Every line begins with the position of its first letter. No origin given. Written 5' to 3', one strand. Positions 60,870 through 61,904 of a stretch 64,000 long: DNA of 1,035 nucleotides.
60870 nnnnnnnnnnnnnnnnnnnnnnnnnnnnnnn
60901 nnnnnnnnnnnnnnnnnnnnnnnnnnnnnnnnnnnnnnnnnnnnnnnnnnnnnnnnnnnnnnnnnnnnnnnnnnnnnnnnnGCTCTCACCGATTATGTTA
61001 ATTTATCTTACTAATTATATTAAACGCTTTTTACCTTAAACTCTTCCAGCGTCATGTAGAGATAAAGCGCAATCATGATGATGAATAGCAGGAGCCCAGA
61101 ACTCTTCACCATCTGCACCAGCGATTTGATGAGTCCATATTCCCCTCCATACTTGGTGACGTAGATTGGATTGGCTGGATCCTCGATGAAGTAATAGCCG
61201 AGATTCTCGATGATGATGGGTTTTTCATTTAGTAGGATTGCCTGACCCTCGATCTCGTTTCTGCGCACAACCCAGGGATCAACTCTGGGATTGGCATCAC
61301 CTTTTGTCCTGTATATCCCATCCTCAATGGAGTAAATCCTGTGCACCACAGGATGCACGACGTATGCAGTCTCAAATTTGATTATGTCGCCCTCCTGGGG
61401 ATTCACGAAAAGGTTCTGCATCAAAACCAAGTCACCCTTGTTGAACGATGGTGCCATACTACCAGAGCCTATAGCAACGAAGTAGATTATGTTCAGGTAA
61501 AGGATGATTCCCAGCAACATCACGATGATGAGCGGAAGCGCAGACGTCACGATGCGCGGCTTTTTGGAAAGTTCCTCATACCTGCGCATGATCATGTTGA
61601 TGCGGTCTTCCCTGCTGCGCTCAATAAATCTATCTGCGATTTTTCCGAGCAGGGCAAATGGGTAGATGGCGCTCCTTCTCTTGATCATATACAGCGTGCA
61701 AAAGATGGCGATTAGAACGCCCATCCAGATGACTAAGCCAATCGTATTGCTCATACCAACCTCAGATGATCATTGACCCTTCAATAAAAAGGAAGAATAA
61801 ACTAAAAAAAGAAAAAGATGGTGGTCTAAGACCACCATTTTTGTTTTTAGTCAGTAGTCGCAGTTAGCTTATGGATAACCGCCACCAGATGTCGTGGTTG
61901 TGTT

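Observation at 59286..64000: Second cytochrome module with its own type I signal peptidase: candidate dedicated extracellular-electron-transfer export system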

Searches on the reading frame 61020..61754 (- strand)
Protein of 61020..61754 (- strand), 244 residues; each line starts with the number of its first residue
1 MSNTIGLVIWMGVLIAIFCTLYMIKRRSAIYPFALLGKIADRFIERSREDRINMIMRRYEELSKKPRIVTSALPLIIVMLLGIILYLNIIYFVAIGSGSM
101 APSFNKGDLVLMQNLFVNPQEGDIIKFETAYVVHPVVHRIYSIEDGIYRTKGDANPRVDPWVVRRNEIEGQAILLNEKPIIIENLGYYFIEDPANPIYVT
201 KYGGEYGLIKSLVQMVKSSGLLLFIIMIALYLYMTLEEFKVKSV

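Call 6: search_protein_families(library=pfam, proteins=[window:61020-61754:-], max_evalue=0.1)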
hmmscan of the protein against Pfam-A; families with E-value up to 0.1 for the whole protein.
window:61020-61754:- (244 aa): 2 families
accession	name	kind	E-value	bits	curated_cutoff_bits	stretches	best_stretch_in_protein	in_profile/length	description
PF10502.14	Peptidase_S26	-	0.00012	22.5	22.9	1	75-130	8-66/168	Signal peptidase, peptidase S26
PF00717.28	Peptidase_S24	-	0.00029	20.9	23.3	1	91-171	36-114/116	Peptidase S24-like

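Call 9: search_solved_structures(query=window:61020-61754:-, max_evalue=10, show_alignments=3)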
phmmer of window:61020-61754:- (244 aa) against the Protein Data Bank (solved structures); distinct sequences matched with E-value up to 10: 9.
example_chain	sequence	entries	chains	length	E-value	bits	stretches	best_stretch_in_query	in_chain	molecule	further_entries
7p2q_A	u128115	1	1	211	2e-06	30.6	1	67-159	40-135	Signal peptidase complex catalytic subunit SEC11C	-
7p2p_A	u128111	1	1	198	6.8e-06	28.9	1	67-159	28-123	Signal peptidase complex catalytic subunit SEC11A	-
9rjb_A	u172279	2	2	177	1.4e-05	27.9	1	67-159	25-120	Signal peptidase complex catalytic subunit SEC11A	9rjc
7pog_A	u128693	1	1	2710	0.0001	25.1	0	158-193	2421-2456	Toxin A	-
7u1z_B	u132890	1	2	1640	0.00038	23.2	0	163-193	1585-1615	Toxin A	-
9mx1_A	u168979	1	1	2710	0.00095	21.9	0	160-193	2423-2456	Toxin A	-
2qj6_A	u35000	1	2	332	0.5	13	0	163-193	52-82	Toxin A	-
8qai_A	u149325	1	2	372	1.5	11.5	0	49-87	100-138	sc-CC-7-LI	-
8qag_A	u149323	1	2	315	3.6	10.2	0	29-97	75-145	sc-CC-6-95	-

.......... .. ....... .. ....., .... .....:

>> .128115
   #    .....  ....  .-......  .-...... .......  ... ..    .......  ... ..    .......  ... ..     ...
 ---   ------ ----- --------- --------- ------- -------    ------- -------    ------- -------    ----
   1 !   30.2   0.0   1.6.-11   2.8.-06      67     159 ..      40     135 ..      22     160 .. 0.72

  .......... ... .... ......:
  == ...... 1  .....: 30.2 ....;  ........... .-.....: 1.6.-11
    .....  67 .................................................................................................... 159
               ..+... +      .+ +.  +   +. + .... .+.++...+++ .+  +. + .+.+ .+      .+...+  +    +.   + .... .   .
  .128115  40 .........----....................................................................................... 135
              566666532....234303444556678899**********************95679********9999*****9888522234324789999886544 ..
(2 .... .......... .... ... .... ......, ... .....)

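Call 16: find_encoding_contigs(protein=window:61020-61754:-, flank=10000, max_places=6)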
Protein window:61020-61754:- (244 aa): 1 contig read that carries it; 1 place shown.
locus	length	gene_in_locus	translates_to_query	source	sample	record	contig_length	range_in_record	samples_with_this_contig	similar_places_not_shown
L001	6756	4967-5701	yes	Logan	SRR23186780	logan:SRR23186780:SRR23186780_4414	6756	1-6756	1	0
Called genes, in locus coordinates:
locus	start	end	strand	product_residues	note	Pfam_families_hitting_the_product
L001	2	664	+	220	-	?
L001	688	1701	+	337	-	PF04055:Radical_SAM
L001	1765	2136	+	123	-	-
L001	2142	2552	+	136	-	-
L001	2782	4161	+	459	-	PF02085:Cytochrom_CIII (faint), PF14537:Cytochrom_c3_2 (faint), PF14522:Cytochrome_C7 (weak)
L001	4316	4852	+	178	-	PF22113:Mtrc-MtrF_II-IV_dom (faint)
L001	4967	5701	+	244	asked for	-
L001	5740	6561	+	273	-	-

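Call 23: search_protein_families(library=ncbifam, proteins=[window:61020-61754:-], max_evalue=0.1)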
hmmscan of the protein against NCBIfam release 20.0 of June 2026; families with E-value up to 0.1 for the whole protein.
window:61020-61754:- (244 aa): 3 families
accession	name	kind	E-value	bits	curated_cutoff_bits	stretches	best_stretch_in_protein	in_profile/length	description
TIGR02228.1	sigpep_I_arch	equivalog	1.2e-16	61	51.85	1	75-172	15-118/158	signal peptidase I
NF046067.1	SigPepSipWBacil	equivalog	9.7e-08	31.8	190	1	95-170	43-123/189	signal peptidase I SipW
TIGR02227.1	sigpep_I_bact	equivalog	4.5e-07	29.9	47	1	75-141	5-75/162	signal peptidase I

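Call 24: find_homologous_proteins(query=window:61020-61754:-, max_evalue=0.001)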
Query window:61020-61754:- (244 aa): 249 proteins with E <= 0.001 among 1095 candidates; the best 120 are listed.
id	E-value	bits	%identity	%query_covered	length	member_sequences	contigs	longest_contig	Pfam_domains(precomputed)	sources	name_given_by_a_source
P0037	1.2e-153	527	100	100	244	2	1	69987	-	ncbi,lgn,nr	ncbi:MAG: signal peptidase I [Methanocellales archaeon]|nr:signal peptidase I [Methanocellales archa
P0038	1.8e-134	464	89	95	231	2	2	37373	PF10502.15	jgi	-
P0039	2.3e-121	422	75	100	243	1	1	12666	-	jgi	-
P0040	4.7e-115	401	72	100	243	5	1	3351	PF10502.15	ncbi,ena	-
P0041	2.0e-46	176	38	94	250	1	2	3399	-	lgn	-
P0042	8.9e-41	158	41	77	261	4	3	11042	PF10502.15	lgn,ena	-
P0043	2.3e-21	94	33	84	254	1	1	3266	PF10502.15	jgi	jgi:signal peptidase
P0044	9.5e-14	69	35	48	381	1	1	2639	PF00717.29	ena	-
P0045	9.6e-13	66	36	47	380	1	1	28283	PF00717.29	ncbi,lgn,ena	-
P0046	1.4e-12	66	52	32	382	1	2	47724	PF00717.29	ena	-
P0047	1.7e-12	65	46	33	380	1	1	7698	PF00717.29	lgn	-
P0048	4.7e-12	64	52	32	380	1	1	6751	PF00717.29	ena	-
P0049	6.7e-12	63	38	48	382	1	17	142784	PF00717.29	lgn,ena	-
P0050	2.6e-11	61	42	33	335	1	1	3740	PF00717.29,PF10502.15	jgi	jgi:signal peptidase I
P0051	3.1e-11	61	31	57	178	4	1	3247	PF00717.29,PF10502.15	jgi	jgi:signal peptidase I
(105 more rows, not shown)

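Call 41: search_protein_families(library=pfam, proteins=[L001:74-664:+, L001:688-1701:+, L001:1765-2136:+, L001:2142-2552:+], max_evalue=0.001)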
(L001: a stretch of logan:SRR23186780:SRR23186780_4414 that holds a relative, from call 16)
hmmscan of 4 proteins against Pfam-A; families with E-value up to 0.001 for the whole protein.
L001:74-664:+ (196 aa): 1 family
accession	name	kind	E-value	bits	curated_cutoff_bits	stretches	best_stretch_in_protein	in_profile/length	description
PF18204.6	PGF-CTERM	-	6.4e-06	26.4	18.8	1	170-191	1-20/23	PGF-CTERM motif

L001:688-1701:+ (337 aa): 2 families
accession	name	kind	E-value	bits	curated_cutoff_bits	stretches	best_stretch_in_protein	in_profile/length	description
PF04055.27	Radical_SAM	-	2.9e-27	96.3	29.5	1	80-233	4-165/166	Radical SAM superfamily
PF13353.11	Fer4_12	-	7.4e-05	23.5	22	1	77-179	9-112/137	4Fe-4S single cluster domain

L001:1765-2136:+ (123 aa): 0 families

L001:2142-2552:+ (136 aa): 0 families

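Call 51: find_related_loci(query=A5, collection=metagenome_contigs, flank=6000)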
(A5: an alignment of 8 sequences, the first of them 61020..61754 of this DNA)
Query A5 (244 aa) in metagenome_contigs; peptide patterns used: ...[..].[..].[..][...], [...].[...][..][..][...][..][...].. (x = any residue, [..] = any of these).
408 stretches matched a pattern; 87 encode a relative of the query (tblastn E <= 1e-3); the best 80 are kept; 80 distinct loci.
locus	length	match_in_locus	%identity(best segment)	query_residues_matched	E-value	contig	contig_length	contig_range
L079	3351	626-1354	72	1-244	1e-120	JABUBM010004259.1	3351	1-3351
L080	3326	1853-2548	41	8-237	1e-56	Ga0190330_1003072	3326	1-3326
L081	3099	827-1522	41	8-237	1e-56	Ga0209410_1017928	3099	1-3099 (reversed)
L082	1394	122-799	42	17-237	1e-55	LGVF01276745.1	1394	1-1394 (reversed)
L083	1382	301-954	42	13-232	2e-55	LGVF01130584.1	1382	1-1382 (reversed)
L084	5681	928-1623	41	8-237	7e-52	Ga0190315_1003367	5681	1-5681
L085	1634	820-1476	41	13-232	6e-52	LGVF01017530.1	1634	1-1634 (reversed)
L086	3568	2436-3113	41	8-232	3e-50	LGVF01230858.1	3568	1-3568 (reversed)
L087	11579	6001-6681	42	8-232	3e-50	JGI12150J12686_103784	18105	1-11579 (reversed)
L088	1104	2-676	41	9-232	5e-53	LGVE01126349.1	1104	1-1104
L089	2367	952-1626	39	17-240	2e-49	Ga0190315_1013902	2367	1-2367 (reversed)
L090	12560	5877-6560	40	8-232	5e-49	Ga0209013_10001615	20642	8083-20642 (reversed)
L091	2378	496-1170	39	17-240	2e-49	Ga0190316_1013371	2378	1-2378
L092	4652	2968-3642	38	17-240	2e-48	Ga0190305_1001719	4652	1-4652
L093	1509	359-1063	37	5-238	7e-49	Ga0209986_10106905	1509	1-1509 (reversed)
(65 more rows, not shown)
